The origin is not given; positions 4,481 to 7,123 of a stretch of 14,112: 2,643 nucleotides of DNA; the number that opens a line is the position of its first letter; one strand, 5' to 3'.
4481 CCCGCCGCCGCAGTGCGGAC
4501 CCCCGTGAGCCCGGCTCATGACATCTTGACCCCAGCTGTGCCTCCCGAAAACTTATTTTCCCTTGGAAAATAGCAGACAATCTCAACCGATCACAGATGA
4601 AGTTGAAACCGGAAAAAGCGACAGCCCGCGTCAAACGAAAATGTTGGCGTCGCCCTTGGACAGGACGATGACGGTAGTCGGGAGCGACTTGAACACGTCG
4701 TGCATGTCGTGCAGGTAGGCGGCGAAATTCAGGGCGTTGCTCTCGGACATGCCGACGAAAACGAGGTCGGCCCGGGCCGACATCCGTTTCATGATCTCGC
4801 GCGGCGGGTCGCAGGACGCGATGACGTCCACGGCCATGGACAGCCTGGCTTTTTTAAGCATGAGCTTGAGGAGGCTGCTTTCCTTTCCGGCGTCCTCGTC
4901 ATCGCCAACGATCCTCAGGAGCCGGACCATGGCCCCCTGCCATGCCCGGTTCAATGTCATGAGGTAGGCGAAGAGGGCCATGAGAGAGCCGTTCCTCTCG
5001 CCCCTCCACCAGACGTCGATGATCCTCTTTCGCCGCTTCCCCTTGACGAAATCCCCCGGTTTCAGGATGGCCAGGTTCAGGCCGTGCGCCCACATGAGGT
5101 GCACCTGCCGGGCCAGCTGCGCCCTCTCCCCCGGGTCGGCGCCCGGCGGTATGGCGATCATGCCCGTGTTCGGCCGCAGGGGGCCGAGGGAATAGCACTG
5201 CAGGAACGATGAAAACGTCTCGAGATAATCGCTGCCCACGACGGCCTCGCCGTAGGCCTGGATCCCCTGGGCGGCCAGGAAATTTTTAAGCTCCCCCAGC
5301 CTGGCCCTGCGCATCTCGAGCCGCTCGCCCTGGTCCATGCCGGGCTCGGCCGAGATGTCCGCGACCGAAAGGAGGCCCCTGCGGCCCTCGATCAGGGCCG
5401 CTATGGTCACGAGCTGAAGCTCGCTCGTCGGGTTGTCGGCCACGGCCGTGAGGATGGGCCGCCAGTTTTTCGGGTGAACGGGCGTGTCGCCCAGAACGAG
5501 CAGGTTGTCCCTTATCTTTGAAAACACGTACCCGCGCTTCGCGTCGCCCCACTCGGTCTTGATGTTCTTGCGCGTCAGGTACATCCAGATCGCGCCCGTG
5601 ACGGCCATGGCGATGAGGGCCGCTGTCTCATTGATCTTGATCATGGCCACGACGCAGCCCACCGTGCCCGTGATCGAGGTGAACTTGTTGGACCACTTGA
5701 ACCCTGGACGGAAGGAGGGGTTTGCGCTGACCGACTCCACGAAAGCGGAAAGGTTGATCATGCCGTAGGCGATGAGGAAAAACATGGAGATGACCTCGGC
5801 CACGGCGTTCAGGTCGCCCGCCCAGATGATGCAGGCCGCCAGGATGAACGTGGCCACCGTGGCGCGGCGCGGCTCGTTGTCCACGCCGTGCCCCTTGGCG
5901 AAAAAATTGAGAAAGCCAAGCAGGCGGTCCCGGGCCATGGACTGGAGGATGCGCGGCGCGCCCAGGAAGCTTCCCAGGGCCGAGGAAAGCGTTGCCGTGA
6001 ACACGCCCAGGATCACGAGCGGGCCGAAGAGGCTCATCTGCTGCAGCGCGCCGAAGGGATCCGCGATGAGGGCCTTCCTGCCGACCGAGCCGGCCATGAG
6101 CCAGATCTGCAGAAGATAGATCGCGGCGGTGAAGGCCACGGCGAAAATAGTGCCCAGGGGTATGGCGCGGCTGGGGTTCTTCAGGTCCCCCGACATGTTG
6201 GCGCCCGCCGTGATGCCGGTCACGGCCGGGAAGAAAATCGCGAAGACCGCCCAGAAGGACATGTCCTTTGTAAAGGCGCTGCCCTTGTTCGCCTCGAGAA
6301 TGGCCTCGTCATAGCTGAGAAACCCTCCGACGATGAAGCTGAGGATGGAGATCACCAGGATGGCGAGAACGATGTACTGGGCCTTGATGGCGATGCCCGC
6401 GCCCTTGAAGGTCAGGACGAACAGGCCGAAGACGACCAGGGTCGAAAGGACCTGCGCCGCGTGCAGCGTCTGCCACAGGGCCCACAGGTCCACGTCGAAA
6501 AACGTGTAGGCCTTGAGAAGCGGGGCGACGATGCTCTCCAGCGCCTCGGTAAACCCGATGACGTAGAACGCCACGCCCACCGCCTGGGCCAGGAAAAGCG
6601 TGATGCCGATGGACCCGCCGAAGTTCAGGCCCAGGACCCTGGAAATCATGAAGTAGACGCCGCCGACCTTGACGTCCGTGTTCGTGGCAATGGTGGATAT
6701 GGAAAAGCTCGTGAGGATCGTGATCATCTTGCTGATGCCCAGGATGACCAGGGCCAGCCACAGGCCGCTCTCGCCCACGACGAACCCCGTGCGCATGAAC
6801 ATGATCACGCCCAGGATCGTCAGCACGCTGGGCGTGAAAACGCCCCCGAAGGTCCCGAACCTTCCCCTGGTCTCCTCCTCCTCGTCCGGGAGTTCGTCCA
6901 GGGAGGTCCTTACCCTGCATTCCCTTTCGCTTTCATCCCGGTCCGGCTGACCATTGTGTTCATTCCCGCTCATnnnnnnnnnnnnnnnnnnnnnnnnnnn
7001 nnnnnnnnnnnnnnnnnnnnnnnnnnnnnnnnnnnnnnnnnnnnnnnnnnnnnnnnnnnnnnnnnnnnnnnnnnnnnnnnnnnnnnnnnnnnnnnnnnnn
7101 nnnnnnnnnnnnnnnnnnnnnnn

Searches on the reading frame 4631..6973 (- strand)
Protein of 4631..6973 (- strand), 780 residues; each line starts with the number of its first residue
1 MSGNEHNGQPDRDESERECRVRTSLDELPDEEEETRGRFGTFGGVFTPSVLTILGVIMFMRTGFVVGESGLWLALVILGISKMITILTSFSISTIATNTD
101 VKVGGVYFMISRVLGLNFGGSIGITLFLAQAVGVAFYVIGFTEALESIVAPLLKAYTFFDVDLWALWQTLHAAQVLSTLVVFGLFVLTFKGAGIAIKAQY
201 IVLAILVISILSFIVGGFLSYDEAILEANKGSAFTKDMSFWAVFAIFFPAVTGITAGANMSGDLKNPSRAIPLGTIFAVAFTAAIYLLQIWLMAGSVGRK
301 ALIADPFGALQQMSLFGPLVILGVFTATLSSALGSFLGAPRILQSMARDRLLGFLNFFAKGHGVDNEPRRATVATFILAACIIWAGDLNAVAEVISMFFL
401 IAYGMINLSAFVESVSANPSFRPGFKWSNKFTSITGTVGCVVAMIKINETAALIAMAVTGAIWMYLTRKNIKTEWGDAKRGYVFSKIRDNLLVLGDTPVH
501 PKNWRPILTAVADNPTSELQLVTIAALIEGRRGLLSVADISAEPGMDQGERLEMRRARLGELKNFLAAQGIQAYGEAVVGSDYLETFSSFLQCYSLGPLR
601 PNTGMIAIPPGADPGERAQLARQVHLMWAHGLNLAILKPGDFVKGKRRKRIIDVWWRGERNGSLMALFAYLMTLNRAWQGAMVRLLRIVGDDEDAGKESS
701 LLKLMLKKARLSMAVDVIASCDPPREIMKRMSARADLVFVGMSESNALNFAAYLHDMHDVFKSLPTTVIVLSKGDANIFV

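Call 14: search_protein_families(library=ncbifam, proteins=[window:4631-6973:-], max_evalue=0.00001)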
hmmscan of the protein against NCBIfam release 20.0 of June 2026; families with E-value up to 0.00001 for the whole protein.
window:4631-6973:- (780 aa): 3 families
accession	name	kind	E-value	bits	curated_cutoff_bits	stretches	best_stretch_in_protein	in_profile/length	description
TIGR00930.1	2a30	subfamily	4.5e-147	491.8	953.4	1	28-722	67-814/936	K-Cl cotransporter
TIGR00909.1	2A0306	subfamily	6.7e-14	51.6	556.8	1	49-447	14-407/429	amino acid transporter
TIGR00906.1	2A0303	subfamily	2.8e-06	26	681.7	0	52-412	45-425/602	cationic amino acid transport permease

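Call 52: find_homologous_proteins(query=window:4631-6973:-, max_evalue=1e-50)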
Query window:4631-6973:- (780 aa): 7597 proteins with E <= 1e-50 among 8000 candidates; the best 120 are listed.
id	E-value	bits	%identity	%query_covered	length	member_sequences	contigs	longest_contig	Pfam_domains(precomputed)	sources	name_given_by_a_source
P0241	0.0e+0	1726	100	100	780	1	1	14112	PF03522.21,PF13520.13,PF00324.28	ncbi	ncbi:MAG: amino acid permease [Pseudomonadota bacterium]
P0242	0.0e+0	1519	87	100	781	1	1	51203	PF03522.21,PF13520.13,PF00324.28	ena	-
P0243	0.0e+0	1189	69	97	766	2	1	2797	PF03522.21,PF00324.28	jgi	jgi:amino acid transporter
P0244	0.0e+0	1169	69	97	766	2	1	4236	PF21554.3,PF03522.21,PF00324.28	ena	-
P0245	0.0e+0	1152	67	97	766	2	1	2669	PF03522.21,PF00324.28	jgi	jgi:amino acid transporter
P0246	0.0e+0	1125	67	98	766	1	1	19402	PF03522.21,PF00324.28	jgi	jgi:amino acid transporter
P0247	0.0e+0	1045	69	87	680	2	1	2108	PF03522.21,PF13520.13,PF00324.28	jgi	-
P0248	4.1e-277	940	57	99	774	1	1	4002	PF03522.21,PF13520.13,PF00324.28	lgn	-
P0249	6.9e-274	929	56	100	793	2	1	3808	PF03522.21,PF00324.28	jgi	jgi:amino acid transporter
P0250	5.7e-272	923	55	99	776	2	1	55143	PF21554.3,PF03522.21,PF00324.28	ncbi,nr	ncbi:MAG: amino acid permease [Deltaproteobacteria bacterium]|nr:amino acid permease [Deltaproteobac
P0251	7.8e-272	922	57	97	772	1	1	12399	PF03522.21,PF00324.28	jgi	jgi:amino acid transporter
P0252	1.2e-269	915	56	99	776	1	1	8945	PF03522.21,PF00324.28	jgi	jgi:amino acid transporter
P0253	2.1e-269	914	57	96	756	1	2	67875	PF21554.3,PF03522.21,PF00324.28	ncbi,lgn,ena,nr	ncbi:MAG: amino acid permease [Myxococcota bacterium]|nr:amino acid permease [Myxococcota bacterium]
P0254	3.4e-269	914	58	96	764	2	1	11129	PF03522.21,PF00324.28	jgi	-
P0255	7.0e-269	913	57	96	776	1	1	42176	PF21554.3,PF03522.21,PF00324.28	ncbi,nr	ncbi:MAG: amino acid permease [Proteobacteria bacterium]|nr:amino acid permease [Pseudomonadota bact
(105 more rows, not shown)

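Call 53: find_encoding_contigs(protein=P0241, flank=10000, max_places=3)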
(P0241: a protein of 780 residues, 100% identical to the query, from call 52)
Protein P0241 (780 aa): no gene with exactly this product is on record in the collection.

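Call 54: find_encoding_contigs(protein=P0242, flank=10000, max_places=3)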
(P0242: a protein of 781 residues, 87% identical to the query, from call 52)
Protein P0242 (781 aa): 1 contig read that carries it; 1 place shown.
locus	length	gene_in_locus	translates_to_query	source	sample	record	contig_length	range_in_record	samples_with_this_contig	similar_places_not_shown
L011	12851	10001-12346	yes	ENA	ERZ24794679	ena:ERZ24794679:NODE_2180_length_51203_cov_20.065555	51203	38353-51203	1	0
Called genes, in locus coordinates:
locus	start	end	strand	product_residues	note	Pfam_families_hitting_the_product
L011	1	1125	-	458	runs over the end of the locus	PF00072:Response_reg, PF00158:Sigma54_activat, PF14532:Sigma54_activ_2, PF25601:AAA_lid_14, PF02954:HTH_8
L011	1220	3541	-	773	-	PF13738:Pyr_redox_3 (weak), PF00890:FAD_binding_2 (weak), PF01266:DAO (weak), PF01593:Amino_oxidase (weak), PF07992:Pyr_redox_2 (weak), PF13450:NAD_binding_8, PF12838:Fer4_7 (weak), PF13187:Fer4_9 (weak), +7 more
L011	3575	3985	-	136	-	PF02662:FlpD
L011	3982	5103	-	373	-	PF13237:Fer4_10 (faint), PF13183:Fer4_8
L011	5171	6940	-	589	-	PF13510:Fer2_4, PF12838:Fer4_7, PF14697:Fer4_21, PF13237:Fer4_10, PF14697:Fer4_21, PF00037:Fer4, PF12838:Fer4_7, PF13187:Fer4_9, +9 more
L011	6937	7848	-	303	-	PF01946:Thi4 (weak), PF00890:FAD_binding_2, PF01134:GIDA (weak), PF01266:DAO, PF03486:HI0933_like (weak), PF07992:Pyr_redox_2 (weak), PF12831:FAD_oxidored, PF13450:NAD_binding_8, +2 more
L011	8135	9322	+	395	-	PF13175:AAA_15, PF13304:AAA_21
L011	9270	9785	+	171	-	-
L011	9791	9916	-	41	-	-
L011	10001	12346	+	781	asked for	PF00324:AA_permease, PF13520:AA_permease_2, PF03522:SLC12 (weak)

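Call 85: search_protein_families(library=ncbifam, proteins=[L016:3330-4847:+, L016:4874-5764:+, L016:7687-9666:-, L016:2314-3333:+, L016:11637-12779:-, L017:7732-9000:+, L017:27-2159:+], max_evalue=0.01)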
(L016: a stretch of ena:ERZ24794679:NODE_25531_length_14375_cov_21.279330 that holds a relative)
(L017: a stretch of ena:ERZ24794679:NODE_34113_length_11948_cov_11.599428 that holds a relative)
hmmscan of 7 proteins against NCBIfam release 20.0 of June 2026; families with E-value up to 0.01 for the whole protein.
L016:3330-4847:+ (505 aa): 0 families

L016:4874-5764:+ (296 aa): 5 families
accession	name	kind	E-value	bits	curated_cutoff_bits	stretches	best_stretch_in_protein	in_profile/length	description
NF010621.0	PRK14014.1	domain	1.8e-127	424.5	186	1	2-294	2-294/301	acetyltransferase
NF058536.1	LPAAT_acyl_YihG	equivalog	2.1e-127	424.3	260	1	8-293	3-289/290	1-acylglycerol-3-phosphate O-acyltransferase, YihG family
TIGR00530.1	AGP_acyltrn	subfamily_domain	3.1e-10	39.9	102.95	1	78-192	7-107/130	1-acylglycerol-3-phosphate O-acyltransferase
NF052553.1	LyOrLpactfOlsABRUA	equivalog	0.00027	20.2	300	1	73-184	53-146/263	lyso-ornithine lipid O-acyltransferase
NF052552.1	LyOrLpactfOlsARHOCB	equivalog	0.00093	18.3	300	1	24-147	35-141/271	lyso-ornithine lipid O-acyltransferase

L016:7687-9666:- (659 aa): 0 families

L016:2314-3333:+ (339 aa): 0 families

L016:11637-12779:- (380 aa): 0 families

L017:7732-9000:+ (422 aa): 1 family
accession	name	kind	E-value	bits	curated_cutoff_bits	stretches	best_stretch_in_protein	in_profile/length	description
NF009151.0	PRK12497.1-5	equivalog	0.0076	16.5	124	0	15-86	7-73/126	YraN family protein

L017:27-2159:+ (710 aa): 1 family
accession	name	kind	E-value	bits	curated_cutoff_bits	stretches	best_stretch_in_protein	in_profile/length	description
TIGR02232.1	myxo_disulf_rpt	repeat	2.9e-05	23.8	20.8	1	221-250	2-29/38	cysteine-rich acidic repeat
